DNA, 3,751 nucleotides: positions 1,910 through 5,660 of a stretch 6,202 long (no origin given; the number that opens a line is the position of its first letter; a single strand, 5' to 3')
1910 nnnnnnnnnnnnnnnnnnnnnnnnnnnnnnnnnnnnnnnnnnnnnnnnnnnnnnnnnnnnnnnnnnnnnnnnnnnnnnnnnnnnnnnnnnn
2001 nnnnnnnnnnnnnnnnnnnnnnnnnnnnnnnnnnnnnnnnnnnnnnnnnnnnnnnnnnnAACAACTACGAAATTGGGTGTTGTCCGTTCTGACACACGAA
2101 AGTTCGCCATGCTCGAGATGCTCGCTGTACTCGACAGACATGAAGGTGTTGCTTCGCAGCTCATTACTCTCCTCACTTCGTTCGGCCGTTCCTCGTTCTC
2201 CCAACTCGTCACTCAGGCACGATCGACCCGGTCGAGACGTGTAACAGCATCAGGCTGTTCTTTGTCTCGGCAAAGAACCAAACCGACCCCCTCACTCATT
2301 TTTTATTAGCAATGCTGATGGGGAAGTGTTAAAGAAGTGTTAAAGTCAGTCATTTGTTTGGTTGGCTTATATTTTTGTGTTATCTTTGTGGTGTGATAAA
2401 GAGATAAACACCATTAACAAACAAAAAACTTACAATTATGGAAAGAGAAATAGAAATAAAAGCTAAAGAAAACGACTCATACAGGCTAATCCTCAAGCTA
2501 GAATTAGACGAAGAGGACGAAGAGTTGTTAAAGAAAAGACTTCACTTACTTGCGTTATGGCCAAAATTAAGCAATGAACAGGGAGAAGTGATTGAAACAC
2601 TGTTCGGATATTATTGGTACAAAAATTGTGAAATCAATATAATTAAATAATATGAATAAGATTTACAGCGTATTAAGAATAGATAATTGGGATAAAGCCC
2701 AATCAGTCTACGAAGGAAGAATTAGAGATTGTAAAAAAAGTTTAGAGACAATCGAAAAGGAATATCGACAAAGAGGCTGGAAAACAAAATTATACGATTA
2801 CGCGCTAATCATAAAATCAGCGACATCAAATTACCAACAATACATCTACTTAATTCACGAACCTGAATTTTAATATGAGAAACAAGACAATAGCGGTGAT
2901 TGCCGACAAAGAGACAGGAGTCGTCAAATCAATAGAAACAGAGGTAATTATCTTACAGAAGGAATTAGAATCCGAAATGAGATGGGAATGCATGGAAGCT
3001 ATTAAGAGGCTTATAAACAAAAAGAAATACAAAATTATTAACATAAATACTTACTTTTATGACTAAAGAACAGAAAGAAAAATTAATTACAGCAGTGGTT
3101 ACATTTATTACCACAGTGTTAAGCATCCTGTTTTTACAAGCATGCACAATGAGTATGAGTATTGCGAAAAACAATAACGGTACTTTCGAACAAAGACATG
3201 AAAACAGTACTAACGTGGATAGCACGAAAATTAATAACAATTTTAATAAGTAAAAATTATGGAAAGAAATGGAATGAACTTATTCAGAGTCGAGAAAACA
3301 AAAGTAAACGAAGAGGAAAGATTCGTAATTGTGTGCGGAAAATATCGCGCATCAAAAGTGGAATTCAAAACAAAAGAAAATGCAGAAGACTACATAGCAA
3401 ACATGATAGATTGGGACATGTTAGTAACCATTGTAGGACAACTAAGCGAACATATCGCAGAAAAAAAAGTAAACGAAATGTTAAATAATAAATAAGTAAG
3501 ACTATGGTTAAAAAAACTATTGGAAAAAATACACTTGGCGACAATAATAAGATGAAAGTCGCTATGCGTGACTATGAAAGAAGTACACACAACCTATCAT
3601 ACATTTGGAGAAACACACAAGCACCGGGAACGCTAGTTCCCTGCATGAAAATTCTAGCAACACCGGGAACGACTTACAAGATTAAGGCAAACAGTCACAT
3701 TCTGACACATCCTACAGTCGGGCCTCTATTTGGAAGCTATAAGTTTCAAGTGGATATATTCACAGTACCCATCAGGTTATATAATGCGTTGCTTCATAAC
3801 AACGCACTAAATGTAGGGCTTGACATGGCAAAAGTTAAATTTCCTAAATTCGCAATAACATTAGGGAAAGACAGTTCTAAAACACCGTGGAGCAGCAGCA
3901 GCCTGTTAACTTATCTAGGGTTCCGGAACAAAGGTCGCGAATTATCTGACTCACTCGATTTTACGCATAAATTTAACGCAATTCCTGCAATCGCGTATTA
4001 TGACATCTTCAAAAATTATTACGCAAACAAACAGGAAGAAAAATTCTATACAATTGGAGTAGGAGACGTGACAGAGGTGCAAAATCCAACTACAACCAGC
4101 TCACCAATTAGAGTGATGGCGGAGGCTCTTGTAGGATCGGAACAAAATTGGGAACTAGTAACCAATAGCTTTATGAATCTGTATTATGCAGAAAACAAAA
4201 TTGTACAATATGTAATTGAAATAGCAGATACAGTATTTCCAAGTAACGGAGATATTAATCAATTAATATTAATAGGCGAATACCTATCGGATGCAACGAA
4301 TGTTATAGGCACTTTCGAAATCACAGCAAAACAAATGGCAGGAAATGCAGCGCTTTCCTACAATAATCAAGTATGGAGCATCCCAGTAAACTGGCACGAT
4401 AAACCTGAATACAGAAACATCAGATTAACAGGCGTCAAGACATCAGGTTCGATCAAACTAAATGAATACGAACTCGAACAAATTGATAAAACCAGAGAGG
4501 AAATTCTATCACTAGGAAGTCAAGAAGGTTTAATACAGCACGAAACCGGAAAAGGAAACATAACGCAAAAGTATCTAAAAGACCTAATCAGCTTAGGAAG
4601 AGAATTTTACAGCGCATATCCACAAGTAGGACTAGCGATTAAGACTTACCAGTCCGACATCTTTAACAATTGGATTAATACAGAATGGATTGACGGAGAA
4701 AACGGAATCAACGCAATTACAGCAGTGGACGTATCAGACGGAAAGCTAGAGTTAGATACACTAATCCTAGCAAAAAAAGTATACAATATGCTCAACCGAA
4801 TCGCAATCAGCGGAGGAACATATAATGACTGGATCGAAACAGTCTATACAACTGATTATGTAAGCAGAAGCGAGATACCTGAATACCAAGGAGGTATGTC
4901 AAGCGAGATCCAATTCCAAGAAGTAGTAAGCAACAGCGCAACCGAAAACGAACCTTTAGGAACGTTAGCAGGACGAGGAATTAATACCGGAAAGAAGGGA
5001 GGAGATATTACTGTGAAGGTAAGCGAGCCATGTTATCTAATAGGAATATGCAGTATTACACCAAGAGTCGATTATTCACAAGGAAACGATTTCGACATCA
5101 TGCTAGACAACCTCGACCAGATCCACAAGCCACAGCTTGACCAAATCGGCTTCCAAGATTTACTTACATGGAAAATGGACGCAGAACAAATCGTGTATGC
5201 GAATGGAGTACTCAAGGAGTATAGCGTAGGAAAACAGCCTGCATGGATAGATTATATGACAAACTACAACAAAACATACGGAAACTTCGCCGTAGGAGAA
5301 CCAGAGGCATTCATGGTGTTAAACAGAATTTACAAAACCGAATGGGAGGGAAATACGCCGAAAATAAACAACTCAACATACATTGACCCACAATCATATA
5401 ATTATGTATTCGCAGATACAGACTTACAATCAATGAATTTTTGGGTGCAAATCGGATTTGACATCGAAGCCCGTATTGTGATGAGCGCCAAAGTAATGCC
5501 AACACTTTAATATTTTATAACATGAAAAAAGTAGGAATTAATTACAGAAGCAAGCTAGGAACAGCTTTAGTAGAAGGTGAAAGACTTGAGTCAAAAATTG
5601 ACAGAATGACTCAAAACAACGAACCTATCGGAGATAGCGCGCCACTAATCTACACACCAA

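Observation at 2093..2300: Compositionally foreign GC/pyrimidine-rich, hairpin-dense island immediately after the rep gene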

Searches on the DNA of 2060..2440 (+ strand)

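Call 11: search_dna_similar(query=window:2060-2440:+, collection=phages, mode=distant, max_rows=20, max_evalue=1)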
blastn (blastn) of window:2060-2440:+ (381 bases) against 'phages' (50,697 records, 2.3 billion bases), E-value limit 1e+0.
Records with a match: 5; places in all: 5; records where one place covers at least 80% of the query: 0.
Best place of each record, by identity: 90-95% 3; 80-90% 2.
By first word of the organism name: Mycobacterium 2; Pseudoalteromonas 2; Bacillus 1.
By host as written in the record: Mycobacterium smegmatis mc2 155 2; Pseudoalteromonas marina 2; Bacillus thuringiensis serovar kurstaki 1.
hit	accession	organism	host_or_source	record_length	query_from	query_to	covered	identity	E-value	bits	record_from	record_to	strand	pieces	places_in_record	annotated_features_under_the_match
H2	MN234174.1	Mycobacterium phage Efra2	Mycobacterium smegmatis mc2 155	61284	165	199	9%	85.7%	4e-1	42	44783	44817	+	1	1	73: HNH endonuclease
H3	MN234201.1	Mycobacterium phage Guanica15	Mycobacterium smegmatis mc2 155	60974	165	199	9%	85.7%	4e-1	42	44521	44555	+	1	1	72: HNH endonuclease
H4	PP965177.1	Bacillus phage KoopaTroopa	Bacillus thuringiensis serovar kurstaki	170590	308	335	7%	93.1%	4e-1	41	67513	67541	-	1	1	concanavalinA-like lectin/glucanase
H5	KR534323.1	Pseudoalteromonas phage H101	Pseudoalteromonas marina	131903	355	381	7%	92.6%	4e-1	41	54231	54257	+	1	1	hypothetical protein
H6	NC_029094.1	Pseudoalteromonas phage H101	Pseudoalteromonas marina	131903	355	381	7%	92.6%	4e-1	41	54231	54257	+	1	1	hypothetical protein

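Call 59: search_dna_similar(query=window:2093-2320:+, collection=plasmids, mode=distant, max_evalue=1, max_rows=10)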
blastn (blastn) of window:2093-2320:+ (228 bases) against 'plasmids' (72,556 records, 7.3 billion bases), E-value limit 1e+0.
No match.

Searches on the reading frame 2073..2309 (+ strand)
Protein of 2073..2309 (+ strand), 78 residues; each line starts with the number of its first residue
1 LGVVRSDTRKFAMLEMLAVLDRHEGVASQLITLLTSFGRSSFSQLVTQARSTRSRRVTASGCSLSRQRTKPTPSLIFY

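Call 12: search_protein_families(library=pfam, proteins=[window:2073-2309:+], max_evalue=0.1)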
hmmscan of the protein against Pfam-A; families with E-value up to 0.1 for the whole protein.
window:2073-2309:+ (78 aa): 1 family
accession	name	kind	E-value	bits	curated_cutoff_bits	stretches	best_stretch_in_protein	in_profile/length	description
PF10375.14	GRAB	-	0.062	13.5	26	0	4-19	22-37/49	GRAB domain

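Call 13: search_protein_families(library=phrogs, proteins=[window:2073-2309:+], max_evalue=0.1)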
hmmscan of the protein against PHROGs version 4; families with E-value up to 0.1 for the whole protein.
window:2073-2309:+ (78 aa): 0 families

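Call 25: find_related_loci(query=window:2109-2306:+, collection=metagenome_contigs, flank=5000)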
Query seq(66 aa) (66 aa) in metagenome_contigs; peptide patterns used: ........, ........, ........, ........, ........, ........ (x = any residue, [..] = any of these).
599 stretches matched a pattern (row limit reached: there are more); 6 encode a relative of the query (tblastn E <= 1e-3); 6 distinct loci.
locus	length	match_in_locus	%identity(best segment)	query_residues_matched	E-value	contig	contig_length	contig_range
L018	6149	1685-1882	91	1-66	2e-37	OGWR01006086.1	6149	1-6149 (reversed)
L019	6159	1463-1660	91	1-66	8e-36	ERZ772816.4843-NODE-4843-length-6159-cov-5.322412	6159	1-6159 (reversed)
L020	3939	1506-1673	95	11-66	2e-31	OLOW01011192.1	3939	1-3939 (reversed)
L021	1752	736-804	87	44-66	1e-10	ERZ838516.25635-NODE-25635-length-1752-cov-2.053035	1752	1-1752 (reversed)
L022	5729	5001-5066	91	45-66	2e-10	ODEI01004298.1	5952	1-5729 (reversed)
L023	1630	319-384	91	45-66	3e-10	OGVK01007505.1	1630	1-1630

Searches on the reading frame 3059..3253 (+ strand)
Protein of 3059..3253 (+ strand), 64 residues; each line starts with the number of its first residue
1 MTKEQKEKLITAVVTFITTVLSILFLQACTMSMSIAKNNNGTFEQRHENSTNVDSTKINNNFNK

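Call 12: search_protein_families(library=pfam, proteins=[window:3059-3253:+], max_evalue=0.1)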
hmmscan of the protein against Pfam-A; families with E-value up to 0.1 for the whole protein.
window:3059-3253:+ (64 aa): 2 families
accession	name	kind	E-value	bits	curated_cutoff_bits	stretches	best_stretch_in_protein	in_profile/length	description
PF20459.4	DUF6712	-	0.0053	17.1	25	1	7-59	31-80/121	Family of unknown function (DUF6712)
PF06643.16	DUF1158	-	0.042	14.9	25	1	5-46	4-45/79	Protein of unknown function (DUF1158)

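Call 13: search_protein_families(library=phrogs, proteins=[window:3059-3253:+], max_evalue=0.1)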
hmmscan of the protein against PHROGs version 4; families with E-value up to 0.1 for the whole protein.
window:3059-3253:+ (64 aa): 0 families

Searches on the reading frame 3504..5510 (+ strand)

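Call 12: search_protein_families(library=pfam, proteins=[window:3504-5510:+], max_evalue=0.1)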
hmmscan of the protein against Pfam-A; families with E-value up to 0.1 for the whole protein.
window:3504-5510:+ (668 aa): 2 families
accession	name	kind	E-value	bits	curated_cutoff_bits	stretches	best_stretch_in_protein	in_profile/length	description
PF02305.22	Phage_F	-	4.3e-10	39.4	25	2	24-191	8-163/501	Capsid protein (F protein)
PF19655.4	DUF6158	-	0.09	13.2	26.8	0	323-359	15-51/66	Family of unknown function (DUF6158)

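Call 13: search_protein_families(library=phrogs, proteins=[window:3504-5510:+], max_evalue=0.1)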
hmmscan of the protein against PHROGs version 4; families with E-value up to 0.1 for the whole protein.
window:3504-5510:+ (668 aa): 1 family
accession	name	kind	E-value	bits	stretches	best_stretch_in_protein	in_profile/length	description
phrog_514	-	head and packaging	1.4e-44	153.7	2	398-668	253-515/531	major head protein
